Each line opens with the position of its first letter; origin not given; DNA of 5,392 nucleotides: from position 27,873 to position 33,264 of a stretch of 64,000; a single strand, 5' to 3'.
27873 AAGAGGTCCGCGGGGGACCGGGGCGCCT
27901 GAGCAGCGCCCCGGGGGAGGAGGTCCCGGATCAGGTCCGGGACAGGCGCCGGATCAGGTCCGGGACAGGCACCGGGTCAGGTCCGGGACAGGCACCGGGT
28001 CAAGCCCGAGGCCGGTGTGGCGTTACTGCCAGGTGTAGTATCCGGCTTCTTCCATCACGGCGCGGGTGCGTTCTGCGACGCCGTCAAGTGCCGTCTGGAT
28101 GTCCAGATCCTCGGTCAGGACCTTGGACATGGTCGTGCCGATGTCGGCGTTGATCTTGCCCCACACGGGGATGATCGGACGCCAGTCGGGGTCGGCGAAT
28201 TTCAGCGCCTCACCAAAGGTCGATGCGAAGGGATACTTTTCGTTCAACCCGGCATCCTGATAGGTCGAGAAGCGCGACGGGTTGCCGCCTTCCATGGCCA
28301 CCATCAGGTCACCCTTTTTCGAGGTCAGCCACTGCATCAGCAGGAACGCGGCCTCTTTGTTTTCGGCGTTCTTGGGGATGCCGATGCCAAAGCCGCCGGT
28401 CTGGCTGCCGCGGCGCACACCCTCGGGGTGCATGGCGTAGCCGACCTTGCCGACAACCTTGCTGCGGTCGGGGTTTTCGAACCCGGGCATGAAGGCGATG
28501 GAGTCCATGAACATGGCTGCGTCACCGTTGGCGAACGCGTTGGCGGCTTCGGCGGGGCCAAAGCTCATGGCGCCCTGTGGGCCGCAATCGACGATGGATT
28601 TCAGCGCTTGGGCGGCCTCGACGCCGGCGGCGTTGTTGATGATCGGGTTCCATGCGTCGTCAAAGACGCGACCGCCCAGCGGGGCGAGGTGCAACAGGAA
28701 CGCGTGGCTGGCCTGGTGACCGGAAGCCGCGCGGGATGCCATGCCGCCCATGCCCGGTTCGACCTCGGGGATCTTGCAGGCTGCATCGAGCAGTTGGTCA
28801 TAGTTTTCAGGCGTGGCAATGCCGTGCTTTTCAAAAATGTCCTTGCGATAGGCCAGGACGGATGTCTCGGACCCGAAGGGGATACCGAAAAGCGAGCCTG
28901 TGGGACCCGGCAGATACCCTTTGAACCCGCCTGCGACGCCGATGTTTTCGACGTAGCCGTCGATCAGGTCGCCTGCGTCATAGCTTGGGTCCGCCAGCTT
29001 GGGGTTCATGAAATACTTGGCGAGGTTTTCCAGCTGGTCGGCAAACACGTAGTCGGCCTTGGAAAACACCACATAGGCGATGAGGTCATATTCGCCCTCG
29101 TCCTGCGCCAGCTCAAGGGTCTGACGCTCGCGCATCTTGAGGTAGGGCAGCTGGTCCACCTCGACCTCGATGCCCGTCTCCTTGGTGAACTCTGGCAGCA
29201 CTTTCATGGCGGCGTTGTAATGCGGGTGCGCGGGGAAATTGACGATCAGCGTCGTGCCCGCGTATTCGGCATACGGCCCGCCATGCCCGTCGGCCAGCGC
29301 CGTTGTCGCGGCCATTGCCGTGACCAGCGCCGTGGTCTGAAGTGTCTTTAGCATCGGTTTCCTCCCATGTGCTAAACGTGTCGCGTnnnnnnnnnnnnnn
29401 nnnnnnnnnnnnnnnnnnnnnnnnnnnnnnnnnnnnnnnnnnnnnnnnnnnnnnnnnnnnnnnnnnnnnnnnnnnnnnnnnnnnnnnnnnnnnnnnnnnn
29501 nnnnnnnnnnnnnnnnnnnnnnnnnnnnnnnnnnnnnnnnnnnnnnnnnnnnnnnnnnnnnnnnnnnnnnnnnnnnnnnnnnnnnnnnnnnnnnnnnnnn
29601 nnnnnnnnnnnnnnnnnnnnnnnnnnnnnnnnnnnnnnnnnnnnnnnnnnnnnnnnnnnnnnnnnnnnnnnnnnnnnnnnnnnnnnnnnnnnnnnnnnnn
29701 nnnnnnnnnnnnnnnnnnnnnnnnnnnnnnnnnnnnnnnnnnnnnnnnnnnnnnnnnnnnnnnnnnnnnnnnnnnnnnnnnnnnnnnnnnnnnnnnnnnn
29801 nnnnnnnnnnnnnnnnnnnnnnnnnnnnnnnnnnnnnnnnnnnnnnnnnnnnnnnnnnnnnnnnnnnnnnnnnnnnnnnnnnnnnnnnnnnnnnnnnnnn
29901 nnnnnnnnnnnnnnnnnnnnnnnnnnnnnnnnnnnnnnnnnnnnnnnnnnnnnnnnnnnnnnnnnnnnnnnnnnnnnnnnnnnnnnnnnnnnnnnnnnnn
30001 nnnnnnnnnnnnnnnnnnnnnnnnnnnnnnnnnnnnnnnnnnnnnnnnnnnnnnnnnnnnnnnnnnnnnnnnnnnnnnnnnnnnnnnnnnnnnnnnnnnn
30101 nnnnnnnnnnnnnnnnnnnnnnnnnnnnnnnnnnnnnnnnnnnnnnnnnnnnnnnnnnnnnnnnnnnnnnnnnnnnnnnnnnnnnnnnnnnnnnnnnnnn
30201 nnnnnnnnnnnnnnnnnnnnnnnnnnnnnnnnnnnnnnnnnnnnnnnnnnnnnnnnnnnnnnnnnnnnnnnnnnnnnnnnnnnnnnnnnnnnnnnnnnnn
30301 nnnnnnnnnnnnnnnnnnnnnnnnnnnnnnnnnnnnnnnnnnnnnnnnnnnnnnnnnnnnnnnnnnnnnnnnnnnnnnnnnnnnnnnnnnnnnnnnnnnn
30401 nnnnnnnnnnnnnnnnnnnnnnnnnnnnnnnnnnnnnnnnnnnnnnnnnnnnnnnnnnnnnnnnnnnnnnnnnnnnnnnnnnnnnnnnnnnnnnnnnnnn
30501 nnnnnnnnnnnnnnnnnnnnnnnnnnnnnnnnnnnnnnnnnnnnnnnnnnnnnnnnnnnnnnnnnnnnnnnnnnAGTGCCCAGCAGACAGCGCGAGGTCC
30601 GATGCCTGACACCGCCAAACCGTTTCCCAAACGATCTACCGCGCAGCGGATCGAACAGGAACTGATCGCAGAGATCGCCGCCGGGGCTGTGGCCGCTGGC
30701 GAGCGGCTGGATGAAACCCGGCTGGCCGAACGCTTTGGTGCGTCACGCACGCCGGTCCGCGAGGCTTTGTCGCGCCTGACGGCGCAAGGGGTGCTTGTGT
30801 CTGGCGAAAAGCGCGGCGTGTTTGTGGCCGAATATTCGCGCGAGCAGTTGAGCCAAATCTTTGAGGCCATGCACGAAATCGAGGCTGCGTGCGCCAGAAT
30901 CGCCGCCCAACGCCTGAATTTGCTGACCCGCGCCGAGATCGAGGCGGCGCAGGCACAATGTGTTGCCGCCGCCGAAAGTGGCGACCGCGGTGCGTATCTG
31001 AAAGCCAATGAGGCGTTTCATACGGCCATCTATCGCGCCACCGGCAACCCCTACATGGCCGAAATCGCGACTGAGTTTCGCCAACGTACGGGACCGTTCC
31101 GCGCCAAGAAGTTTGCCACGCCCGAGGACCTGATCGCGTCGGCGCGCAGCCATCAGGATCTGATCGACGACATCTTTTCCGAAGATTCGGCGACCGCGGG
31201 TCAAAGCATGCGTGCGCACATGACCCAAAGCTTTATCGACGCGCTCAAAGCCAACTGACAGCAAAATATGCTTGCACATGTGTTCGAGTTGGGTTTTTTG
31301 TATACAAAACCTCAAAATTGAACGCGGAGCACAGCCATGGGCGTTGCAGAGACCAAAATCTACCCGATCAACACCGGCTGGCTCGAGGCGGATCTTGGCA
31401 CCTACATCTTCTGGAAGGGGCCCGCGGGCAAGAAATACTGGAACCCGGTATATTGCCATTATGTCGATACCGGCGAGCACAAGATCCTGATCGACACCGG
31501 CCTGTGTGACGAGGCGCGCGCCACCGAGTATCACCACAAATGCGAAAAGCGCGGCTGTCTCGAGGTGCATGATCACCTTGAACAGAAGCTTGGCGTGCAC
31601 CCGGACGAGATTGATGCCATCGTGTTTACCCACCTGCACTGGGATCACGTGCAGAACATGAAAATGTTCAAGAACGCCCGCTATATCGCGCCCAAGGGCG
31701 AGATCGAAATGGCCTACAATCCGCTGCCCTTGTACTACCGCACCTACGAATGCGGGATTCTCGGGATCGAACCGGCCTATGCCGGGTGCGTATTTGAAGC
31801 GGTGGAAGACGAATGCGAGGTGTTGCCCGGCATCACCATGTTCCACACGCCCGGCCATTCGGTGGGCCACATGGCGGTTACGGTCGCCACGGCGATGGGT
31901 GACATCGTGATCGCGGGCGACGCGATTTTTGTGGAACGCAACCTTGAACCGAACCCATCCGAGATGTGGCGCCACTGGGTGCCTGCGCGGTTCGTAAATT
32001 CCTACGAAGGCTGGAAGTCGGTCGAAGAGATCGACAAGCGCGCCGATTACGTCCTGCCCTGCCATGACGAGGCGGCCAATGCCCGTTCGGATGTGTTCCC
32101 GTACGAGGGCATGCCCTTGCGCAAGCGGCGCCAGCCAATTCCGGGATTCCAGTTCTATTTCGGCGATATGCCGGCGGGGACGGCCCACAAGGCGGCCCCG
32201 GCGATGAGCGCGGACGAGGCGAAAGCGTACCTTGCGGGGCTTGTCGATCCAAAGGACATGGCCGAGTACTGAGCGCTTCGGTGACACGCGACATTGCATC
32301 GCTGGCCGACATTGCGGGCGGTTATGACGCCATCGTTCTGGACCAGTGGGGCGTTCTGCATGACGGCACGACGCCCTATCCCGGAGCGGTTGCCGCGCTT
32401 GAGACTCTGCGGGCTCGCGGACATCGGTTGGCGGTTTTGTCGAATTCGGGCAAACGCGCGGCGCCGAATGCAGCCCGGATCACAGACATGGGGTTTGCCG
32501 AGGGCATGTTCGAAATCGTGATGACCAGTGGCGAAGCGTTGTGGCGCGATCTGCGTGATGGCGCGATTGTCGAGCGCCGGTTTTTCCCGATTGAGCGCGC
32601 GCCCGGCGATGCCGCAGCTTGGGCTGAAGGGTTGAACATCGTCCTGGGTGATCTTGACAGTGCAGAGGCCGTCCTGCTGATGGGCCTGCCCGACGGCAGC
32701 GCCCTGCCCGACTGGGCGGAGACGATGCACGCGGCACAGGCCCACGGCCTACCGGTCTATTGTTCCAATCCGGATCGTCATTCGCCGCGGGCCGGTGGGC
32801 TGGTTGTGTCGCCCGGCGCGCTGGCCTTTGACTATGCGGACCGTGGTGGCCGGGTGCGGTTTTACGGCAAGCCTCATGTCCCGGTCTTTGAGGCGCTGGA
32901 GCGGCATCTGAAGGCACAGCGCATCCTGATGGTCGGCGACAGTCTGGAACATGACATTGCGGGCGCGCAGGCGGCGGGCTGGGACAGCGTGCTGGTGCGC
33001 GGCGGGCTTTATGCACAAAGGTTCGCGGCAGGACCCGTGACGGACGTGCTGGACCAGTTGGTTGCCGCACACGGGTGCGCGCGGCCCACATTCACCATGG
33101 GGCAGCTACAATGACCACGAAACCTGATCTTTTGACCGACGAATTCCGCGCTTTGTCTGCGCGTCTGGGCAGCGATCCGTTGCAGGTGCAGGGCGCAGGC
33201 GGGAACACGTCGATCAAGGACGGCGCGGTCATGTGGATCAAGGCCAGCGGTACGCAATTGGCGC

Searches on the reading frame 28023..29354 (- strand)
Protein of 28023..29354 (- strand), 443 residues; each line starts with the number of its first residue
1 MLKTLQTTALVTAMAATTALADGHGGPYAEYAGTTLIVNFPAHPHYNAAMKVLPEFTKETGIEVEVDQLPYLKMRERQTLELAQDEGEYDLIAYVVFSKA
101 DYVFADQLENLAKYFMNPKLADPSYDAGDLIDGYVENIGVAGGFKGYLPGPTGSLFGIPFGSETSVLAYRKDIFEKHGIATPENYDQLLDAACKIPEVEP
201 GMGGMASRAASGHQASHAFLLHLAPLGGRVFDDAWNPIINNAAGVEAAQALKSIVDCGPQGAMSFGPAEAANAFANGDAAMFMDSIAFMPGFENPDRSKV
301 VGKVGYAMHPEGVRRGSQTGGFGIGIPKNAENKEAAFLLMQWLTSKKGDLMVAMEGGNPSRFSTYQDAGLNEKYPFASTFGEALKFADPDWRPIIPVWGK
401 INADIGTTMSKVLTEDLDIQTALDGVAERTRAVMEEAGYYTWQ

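Call 77: search_protein_families(library=pfam, proteins=[window:28023-29354:-], max_evalue=0.00001)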
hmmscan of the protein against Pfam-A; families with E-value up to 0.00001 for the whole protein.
window:28023-29354:- (443 aa): 2 families
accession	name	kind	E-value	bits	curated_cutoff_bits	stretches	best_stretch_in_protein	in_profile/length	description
PF01547.30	SBP_bac_1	-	5.2e-43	148.6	26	1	48-348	9-305/307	Bacterial extracellular solute-binding protein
PF13416.11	SBP_bac_8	-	8.6e-29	101.6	27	1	55-360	5-261/279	Bacterial extracellular solute-binding protein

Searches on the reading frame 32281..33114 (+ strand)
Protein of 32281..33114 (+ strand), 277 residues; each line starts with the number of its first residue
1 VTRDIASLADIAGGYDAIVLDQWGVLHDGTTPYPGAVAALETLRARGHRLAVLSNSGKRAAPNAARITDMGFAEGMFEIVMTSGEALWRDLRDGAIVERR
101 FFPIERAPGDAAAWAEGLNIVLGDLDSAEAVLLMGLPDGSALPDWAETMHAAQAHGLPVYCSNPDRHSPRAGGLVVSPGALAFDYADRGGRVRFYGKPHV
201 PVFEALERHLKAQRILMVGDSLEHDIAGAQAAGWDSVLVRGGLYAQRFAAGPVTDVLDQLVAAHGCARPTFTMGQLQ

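Call 77: search_protein_families(library=pfam, proteins=[window:32281-33114:+], max_evalue=0.00001)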
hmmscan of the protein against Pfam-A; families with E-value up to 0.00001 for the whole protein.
window:32281-33114:+ (277 aa): 4 families
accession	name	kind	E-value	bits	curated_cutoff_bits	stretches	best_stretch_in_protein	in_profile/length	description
PF00702.32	Hydrolase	-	5.7e-16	59.9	26.4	1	139-233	97-191/191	haloacid dehalogenase-like hydrolase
PF13344.12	Hydrolase_6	-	9.2e-16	58.2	27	1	18-92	1-75/101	Haloacid dehalogenase-like hydrolase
PF13242.12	Hydrolase_like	-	5.7e-15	55.4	22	1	195-260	2-72/75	HAD-hyrolase-like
PF13419.12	HAD_2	-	1.5e-09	38.7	23.8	0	197-239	135-178/178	Haloacid dehalogenase-like hydrolase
